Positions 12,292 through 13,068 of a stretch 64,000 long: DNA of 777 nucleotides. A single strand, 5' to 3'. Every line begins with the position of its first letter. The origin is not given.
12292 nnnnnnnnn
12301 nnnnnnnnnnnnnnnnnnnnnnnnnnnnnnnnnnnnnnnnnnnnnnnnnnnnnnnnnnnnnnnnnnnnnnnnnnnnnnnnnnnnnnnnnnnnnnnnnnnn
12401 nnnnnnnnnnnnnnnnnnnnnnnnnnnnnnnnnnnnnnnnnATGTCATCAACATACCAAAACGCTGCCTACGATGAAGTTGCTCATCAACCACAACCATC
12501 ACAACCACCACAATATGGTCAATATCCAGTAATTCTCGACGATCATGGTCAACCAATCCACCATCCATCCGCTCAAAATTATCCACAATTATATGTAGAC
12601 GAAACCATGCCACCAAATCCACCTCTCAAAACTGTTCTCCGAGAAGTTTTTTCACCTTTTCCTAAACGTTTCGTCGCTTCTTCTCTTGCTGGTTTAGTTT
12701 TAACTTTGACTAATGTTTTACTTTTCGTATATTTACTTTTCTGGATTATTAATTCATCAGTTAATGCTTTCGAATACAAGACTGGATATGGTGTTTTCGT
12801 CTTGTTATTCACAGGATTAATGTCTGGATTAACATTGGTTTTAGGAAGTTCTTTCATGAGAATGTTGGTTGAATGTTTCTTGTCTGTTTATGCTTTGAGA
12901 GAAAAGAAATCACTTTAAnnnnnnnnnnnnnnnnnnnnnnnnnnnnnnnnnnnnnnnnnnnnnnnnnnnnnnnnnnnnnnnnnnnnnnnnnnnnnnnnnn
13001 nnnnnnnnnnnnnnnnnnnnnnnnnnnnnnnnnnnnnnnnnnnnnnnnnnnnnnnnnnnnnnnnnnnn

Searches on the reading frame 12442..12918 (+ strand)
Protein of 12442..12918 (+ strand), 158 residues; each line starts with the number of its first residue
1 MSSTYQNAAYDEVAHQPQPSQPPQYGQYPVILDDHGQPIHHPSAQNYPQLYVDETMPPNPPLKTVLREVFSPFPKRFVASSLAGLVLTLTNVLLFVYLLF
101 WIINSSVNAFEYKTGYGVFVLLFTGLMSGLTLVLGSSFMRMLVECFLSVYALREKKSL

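Call 26: search_protein_families(library=pfam, proteins=[window:12442-12918:+], max_evalue=0.001)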
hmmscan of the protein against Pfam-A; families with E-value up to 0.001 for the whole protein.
window:12442-12918:+ (158 aa): 1 family
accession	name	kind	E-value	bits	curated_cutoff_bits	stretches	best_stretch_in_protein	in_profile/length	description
PF14110.11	DUF4282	-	0.00088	20.3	27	0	75-154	5-79/86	Domain of unknown function (DUF4282)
